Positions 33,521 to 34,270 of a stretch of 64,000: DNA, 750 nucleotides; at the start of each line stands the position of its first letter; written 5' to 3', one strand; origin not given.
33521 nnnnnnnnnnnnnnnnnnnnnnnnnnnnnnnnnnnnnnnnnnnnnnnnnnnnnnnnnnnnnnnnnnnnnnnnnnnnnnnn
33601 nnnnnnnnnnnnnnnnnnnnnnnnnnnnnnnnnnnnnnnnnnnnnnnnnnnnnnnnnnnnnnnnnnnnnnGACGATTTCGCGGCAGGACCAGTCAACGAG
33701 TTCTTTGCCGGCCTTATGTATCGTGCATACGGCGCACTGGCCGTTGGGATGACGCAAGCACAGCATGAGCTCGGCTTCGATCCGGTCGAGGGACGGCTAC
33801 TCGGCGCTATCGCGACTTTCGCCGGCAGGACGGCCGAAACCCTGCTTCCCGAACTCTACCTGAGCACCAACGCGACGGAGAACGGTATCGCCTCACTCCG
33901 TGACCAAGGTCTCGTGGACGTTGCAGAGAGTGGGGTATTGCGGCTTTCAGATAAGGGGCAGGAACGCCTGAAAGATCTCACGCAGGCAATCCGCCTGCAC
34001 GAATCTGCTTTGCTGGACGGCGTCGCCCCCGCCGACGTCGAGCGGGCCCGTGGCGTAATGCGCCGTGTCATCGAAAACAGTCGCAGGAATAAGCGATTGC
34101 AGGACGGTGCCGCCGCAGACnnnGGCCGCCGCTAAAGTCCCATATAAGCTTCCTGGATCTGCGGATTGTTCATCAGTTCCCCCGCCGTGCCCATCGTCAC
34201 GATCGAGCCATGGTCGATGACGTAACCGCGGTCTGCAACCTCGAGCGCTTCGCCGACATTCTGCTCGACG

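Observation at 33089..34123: Flavin reductase fused to a MarR-like winged-helix domain, divergent from the LLM monooxygenase it presumably serves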

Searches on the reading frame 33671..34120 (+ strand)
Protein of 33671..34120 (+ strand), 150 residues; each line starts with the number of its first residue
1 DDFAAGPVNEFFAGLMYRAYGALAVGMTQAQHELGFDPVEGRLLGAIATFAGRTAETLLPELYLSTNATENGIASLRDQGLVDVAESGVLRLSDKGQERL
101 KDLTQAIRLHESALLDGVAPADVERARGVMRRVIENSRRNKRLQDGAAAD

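Call 46: predict_structure(alignment_id=A2)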
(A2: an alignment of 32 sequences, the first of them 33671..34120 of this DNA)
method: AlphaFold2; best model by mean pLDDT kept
length: 150 residues; sequences in the alignment: 32
mean_pLDDT: 92.2   pTM: 0.77
mean pLDDT of the five models: 92.2, 91.2, 91.0, 90.8, 89.6
residues with pLDDT >= 90: 124; 70-90: 17; 50-70: 5; < 50: 4
segments of 3 or more residues with pLDDT < 50: 1-4
pLDDT, mean of each block of 10 residues (from residue 1): 55 89 93 97 98 97 96 98 98 98 96 94 92 91 90
secondary structure, 60 per line:
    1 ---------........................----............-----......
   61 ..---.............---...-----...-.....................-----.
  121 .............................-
elements in order: H10-33 H38-49 H55-62 H66-78 E82-84 E90-92 H94-114 H120-149

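Call 50: fold_search(model_id=the predicted structure, library=pdb)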
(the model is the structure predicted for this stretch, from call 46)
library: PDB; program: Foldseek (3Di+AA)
matches with E <= 10: 1610; with E <= 0.001: 198
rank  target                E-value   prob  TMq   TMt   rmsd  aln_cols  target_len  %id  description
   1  3cjn                  6.6e-06  1.00  0.66  0.67   3.0       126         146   18  Crystal structure of transcriptional regulator, MarR family, from Silicibacter pomeroyi (released 2008-03-25)
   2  7kk0                  8.9e-06  1.00  0.67  0.74   2.9       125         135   17  Crystal structure of the MarR family transcriptional regulator from Variovorax paradoxus bound to Catechol (released 2021-12-01)
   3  3e6m_G                1.1e-05  1.00  0.73  0.74   3.8       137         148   19  The crystal structure of a MarR family transcriptional regulator from Silicibacter pomeroyi DSS. (released 2008-09-02)
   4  7kfo                  1.1e-05  1.00  0.69  0.76   3.0       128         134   17  Crystal structure of the MarR family transcriptional regulator from Variovorax paradoxus bound to Indole 3 acetic acid (released 2021-11-10)
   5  4fht_B                1.1e-05  1.00  0.55  0.57   5.5       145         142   19  Crystal Structure of the PcaV transcriptional regulator from Streptomyces coelicolor in complex with its natural ligan (released 2013-04-24)
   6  3oop                  1.2e-05  1.00  0.68  0.73   4.2       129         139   13  The structure of a protein with unknown function from Listeria innocua Clip11262 (released 2010-09-22)
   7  3fm5_B                1.3e-05  1.00  0.72  0.77   3.2       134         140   13  X-ray crystal structure of transcriptional regulator (MarR family) from Rhodococcus sp. RHA1 (released 2009-02-03)
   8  2qww_C                1.3e-05  1.00  0.59  0.63   4.2       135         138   18  Crystal structure of multiple antibiotic-resistance repressor (MarR) (YP_013417.1) from Listeria monocytogenes 4b F236 (released 2007-08-21)
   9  6c28_B                1.5e-05  1.00  0.67  0.71   5.0       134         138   16  Transcriptional repressor, CouR, bound to p-coumaroyl-CoA (released 2018-05-30)
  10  1s3j_B                2.0e-05  1.00  0.61  0.65   4.5       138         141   11  X-ray crystal structure of YusO protein from Bacillus subtilis (released 2004-04-13)
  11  4fht_A                2.0e-05  1.00  0.59  0.62   5.2       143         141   21  Crystal Structure of the PcaV transcriptional regulator from Streptomyces coelicolor in complex with its natural ligan (released 2013-04-24)
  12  2qww_H                2.6e-05  1.00  0.62  0.64   4.5       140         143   17  Crystal structure of multiple antibiotic-resistance repressor (MarR) (YP_013417.1) from Listeria monocytogenes 4b F236 (released 2007-08-21)
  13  1s3j_A                2.7e-05  1.00  0.70  0.73   3.5       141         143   10  X-ray crystal structure of YusO protein from Bacillus subtilis (released 2004-04-13)
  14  5x7z                  2.9e-05  1.00  0.70  0.80   2.5       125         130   18  CRYSTAL STRUCTURE OF MYCOBACTERIUM TUBERCULOSIS MARR FAMILY PROTEIN RV2887 COMPLEX WITH P-AMINOSALICYLIC ACID (released 2017-08-09)
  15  3s2w_C                2.9e-05  1.00  0.72  0.78   2.5       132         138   17  The crystal structure of a MarR transcriptional regulator from Methanosarcina mazei Go1 (released 2011-06-22)
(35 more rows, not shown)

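Call 82: search_protein_representatives(protein=window:33671-34120:+)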
Query: 150 residues. Proteins with E-value up to 0.001 (for the whole library): 32; up to 1e-10: 6; up to 1e-30: 0. The best 32 are listed.
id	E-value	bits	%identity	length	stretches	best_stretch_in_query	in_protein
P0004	5.9e-29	117.2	44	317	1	4-139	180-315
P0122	3.9e-23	98.3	41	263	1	5-137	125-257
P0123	1.1e-14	71.0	37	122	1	16-136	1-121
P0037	4.2e-14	69.0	34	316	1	4-139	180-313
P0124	1.9e-13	66.9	33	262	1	8-139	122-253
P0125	5.0e-11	59.1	35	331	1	4-136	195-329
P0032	3.5e-10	56.3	28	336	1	5-135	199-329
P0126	3.9e-09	53.0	33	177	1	4-131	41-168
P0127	4.6e-09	52.7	38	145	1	25-136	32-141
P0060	2.6e-08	50.3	30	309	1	5-134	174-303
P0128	2.7e-08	50.2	37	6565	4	17-58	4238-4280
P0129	3.2e-08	50.0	34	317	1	12-136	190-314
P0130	1.0e-07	48.3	32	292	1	8-138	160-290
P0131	1.3e-07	48.0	28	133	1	16-138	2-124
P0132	1.5e-07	47.8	28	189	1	8-133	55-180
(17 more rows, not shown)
